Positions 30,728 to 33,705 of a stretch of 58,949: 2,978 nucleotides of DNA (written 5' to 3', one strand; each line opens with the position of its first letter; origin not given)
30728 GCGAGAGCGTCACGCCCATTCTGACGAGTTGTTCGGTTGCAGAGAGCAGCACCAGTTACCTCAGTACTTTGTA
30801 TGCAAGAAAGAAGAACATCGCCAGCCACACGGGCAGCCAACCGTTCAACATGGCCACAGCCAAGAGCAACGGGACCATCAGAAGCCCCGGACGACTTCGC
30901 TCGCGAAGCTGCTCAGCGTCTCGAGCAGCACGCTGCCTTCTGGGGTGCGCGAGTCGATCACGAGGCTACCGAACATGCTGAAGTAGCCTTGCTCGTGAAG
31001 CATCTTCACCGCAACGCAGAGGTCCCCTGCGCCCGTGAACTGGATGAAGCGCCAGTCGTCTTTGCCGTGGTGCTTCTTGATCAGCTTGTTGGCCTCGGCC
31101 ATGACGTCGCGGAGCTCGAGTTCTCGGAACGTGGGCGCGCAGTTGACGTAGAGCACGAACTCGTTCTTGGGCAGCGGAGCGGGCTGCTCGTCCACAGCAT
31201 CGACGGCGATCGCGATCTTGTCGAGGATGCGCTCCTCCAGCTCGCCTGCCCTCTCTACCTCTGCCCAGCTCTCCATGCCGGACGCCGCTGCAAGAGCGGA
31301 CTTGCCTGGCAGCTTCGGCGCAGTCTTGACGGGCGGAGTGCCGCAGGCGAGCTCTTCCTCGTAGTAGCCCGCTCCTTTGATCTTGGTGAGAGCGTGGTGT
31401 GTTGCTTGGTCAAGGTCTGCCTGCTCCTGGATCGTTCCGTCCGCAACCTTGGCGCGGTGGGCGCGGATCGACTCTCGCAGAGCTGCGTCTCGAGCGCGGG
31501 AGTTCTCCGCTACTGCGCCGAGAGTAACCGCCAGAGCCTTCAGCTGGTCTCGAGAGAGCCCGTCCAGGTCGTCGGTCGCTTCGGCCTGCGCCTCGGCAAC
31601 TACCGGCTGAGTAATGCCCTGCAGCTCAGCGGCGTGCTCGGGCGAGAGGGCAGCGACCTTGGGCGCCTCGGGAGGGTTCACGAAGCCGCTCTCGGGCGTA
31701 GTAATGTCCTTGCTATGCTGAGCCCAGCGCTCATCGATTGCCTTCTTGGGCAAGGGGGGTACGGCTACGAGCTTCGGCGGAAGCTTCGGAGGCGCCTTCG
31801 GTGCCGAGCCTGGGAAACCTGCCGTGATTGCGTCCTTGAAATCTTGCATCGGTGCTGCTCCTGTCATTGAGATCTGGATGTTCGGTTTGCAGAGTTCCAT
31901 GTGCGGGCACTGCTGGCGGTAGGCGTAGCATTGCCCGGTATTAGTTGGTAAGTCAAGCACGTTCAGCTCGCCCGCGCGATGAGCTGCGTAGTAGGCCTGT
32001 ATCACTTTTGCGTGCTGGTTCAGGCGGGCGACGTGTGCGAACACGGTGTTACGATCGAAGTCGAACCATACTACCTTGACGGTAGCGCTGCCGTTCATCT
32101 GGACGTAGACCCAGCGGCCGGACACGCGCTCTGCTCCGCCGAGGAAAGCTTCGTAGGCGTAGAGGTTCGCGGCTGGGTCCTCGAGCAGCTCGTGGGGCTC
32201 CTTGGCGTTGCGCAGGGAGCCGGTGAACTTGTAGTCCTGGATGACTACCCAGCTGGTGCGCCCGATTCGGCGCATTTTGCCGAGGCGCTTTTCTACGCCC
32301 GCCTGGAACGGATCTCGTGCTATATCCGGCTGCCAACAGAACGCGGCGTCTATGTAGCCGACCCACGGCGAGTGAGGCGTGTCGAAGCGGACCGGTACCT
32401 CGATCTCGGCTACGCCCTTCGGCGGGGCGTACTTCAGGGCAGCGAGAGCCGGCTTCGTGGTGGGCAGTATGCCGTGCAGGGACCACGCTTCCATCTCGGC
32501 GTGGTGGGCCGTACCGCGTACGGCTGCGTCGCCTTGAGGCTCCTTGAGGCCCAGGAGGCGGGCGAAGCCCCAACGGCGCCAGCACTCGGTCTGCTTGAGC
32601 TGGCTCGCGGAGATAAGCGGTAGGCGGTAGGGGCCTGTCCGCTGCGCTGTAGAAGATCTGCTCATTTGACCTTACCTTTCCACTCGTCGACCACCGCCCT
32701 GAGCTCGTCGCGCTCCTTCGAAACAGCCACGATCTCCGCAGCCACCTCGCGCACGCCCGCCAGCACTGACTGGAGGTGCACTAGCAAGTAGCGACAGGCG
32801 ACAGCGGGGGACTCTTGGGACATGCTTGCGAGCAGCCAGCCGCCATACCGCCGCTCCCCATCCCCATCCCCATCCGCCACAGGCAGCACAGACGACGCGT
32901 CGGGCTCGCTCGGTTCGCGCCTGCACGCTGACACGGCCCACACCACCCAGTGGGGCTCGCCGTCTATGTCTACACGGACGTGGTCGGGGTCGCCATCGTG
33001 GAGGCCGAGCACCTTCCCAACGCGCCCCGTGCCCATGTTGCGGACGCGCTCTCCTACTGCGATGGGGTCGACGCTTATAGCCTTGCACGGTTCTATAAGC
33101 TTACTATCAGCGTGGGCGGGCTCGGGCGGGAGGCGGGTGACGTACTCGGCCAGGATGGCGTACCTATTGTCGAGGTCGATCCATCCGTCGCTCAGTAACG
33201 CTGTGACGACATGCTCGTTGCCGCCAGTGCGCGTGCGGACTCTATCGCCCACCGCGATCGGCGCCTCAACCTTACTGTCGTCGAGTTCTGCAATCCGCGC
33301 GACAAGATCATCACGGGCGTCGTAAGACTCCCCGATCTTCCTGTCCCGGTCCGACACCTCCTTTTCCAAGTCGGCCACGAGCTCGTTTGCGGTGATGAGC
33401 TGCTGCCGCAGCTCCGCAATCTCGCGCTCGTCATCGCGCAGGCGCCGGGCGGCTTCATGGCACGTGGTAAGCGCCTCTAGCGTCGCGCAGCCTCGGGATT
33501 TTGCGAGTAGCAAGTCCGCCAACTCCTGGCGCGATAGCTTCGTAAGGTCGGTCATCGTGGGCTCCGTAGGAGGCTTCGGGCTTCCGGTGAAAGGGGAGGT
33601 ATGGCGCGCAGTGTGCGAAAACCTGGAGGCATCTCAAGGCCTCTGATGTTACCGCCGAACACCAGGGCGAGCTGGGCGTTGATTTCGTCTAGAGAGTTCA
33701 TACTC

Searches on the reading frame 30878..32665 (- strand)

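Call 54: search_protein_families(library=pfam, proteins=[window:30878-32665:-], max_evalue=0.001)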
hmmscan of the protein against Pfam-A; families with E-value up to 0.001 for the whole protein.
window:30878-32665:- (595 aa): 1 family
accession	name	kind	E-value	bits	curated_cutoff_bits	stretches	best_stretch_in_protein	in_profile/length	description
PF12705.13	PDDEXK_1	-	2.2e-06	28.2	22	0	18-75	2-61/247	PD-(D/E)XK nuclease superfamily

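Call 55: search_protein_families(library=phrogs, proteins=[window:30878-32665:-], max_evalue=0.001)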
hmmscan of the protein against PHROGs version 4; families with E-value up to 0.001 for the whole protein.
window:30878-32665:- (595 aa): 1 family
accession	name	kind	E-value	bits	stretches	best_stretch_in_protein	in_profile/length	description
phrog_69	-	DNA, RNA and nucleotide metabolism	9.2e-05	22.6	1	8-75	80-146/501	exonuclease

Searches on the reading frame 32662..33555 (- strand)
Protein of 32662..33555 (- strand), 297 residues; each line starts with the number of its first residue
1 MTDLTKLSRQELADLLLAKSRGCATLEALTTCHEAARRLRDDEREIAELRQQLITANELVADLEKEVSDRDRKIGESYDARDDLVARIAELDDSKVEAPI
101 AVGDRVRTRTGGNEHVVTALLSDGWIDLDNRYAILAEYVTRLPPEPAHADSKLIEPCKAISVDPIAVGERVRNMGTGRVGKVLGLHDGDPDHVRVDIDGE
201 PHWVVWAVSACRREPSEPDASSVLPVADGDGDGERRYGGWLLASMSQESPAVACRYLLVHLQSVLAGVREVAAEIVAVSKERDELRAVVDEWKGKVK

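Call 54: search_protein_families(library=pfam, proteins=[window:32662-33555:-], max_evalue=0.001)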
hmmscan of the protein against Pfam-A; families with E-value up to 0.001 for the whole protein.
window:32662-33555:- (297 aa): 1 family
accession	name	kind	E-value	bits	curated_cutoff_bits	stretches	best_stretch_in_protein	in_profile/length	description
PF04977.20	DivIC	-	0.00055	20.1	28.9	0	254-294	12-53/80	Septum formation initiator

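Call 55: search_protein_families(library=phrogs, proteins=[window:32662-33555:-], max_evalue=0.001)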
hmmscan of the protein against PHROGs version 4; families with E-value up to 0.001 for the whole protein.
window:32662-33555:- (297 aa): 0 families
